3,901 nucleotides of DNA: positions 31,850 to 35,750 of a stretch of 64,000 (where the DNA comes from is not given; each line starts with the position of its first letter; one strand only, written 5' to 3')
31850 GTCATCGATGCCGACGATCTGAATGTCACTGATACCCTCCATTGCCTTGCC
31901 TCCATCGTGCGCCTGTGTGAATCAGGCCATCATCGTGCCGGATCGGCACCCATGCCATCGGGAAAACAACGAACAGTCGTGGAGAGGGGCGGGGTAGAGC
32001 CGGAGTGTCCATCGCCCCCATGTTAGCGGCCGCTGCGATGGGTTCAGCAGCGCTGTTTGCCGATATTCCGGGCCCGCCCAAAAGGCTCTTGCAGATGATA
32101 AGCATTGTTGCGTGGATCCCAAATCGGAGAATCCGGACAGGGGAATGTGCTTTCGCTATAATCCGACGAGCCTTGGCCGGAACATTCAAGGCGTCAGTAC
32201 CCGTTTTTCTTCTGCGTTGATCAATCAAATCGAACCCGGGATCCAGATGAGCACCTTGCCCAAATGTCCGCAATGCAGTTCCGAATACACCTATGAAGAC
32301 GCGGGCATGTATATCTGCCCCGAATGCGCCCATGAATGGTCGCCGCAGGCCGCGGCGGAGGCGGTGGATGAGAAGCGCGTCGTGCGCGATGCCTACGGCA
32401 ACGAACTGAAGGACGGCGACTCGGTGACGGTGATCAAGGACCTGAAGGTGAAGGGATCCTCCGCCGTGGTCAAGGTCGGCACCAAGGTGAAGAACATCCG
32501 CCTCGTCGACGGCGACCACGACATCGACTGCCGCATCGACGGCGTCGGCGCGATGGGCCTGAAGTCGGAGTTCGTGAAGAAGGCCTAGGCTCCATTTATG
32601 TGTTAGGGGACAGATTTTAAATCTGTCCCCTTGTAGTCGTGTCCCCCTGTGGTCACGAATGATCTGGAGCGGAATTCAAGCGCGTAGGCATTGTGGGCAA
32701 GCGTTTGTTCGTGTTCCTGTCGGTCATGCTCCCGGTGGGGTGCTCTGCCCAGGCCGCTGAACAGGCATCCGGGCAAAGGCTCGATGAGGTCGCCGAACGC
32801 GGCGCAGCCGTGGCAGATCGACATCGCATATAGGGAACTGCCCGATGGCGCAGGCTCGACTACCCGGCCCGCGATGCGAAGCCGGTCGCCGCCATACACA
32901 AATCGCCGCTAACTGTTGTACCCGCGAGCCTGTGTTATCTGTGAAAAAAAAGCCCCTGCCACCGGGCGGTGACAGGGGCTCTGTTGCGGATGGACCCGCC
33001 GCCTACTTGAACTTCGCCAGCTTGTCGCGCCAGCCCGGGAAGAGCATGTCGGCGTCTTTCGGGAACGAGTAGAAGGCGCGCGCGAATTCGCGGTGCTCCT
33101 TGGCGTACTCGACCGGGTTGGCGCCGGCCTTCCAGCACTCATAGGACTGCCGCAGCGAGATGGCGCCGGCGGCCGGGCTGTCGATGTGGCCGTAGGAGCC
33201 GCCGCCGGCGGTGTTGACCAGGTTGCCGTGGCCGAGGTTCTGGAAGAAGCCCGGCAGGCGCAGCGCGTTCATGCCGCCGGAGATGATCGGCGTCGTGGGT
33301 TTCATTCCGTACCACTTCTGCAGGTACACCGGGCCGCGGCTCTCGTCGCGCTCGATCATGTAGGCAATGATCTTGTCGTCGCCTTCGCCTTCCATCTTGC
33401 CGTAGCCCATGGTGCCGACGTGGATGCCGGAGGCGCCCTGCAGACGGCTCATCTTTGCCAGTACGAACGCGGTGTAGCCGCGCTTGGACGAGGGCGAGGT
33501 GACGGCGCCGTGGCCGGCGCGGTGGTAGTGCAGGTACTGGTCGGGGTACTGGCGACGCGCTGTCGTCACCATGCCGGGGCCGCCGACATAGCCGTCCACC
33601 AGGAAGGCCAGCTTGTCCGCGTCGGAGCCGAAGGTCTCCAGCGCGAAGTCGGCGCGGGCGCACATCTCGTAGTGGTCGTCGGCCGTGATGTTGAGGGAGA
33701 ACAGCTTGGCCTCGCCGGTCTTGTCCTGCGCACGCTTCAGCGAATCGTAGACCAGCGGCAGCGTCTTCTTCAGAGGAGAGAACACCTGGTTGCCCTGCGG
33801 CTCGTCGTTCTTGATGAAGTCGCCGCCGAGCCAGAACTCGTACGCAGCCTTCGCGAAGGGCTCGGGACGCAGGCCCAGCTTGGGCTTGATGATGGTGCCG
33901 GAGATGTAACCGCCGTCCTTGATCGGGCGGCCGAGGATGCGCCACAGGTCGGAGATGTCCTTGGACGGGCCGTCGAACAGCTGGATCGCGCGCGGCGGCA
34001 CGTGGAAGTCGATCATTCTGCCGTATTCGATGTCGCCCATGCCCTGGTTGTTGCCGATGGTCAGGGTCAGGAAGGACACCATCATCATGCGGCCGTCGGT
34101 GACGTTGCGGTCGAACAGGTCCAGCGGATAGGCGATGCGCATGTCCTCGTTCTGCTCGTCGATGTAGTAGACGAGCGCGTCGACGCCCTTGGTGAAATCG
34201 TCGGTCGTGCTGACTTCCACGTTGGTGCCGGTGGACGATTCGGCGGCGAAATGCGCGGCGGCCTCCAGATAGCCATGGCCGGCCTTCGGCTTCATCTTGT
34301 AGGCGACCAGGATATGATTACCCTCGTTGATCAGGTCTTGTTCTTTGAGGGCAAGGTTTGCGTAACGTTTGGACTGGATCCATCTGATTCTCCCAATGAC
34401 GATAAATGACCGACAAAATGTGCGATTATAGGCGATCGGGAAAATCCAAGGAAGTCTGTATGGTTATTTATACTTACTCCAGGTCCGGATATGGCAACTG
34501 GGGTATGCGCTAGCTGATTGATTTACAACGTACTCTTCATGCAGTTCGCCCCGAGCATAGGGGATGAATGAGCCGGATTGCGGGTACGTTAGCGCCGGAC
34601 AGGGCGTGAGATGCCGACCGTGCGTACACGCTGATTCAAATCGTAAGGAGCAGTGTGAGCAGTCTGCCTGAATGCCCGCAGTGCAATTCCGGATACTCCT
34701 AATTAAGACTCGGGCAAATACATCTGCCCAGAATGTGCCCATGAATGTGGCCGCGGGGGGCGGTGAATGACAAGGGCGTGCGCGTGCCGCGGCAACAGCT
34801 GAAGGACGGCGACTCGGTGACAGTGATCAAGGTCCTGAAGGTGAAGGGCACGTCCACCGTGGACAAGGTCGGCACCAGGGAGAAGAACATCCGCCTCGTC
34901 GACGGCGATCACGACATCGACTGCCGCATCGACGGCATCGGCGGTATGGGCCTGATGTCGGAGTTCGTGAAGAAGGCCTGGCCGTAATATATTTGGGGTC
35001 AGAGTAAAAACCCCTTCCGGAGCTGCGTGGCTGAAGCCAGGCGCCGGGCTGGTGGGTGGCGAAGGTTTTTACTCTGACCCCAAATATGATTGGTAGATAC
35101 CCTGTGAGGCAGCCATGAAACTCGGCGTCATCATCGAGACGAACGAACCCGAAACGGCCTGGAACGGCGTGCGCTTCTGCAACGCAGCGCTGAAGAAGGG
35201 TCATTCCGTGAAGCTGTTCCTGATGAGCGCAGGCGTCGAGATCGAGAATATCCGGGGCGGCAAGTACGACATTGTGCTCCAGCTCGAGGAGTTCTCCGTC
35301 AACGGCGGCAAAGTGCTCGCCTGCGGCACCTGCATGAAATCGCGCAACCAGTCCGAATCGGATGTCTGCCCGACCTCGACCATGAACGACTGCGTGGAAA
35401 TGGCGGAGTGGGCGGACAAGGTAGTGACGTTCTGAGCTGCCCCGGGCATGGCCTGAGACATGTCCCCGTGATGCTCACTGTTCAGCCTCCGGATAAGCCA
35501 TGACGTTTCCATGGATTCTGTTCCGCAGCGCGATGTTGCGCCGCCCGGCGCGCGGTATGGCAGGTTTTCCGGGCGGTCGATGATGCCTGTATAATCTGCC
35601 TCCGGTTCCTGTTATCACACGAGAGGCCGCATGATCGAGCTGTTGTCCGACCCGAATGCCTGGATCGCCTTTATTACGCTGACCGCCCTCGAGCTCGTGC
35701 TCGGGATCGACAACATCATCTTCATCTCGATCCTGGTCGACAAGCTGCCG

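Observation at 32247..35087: Orphan form II RuBisCO (cbbM) embedded between a phnA gene and a decayed phnA duplicate, with a MITE-like 24-bp inverted-repeat element at the junction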

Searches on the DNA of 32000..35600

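Call 27: search_rna_families(source=window, start=32000, end=35600, threshold=evalue, max_evalue=1)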
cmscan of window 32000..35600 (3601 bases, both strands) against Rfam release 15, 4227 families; matches with E-value up to 1: 2.
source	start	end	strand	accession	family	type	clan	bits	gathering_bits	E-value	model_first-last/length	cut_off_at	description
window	32945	33142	-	RF02883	BcKCsr2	Gene; sRNA;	-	21.9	40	0.06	1-129/129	no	Burkholderia sRNA 2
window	32928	32985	-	RF00599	SNORA77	Gene; snRNA; snoRNA; HACA-box;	-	20.4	42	0.48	1-125/125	no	Small nucleolar RNA SNORA77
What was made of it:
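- Tried and rejected: Rfam on 32000-35600 (call 27).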
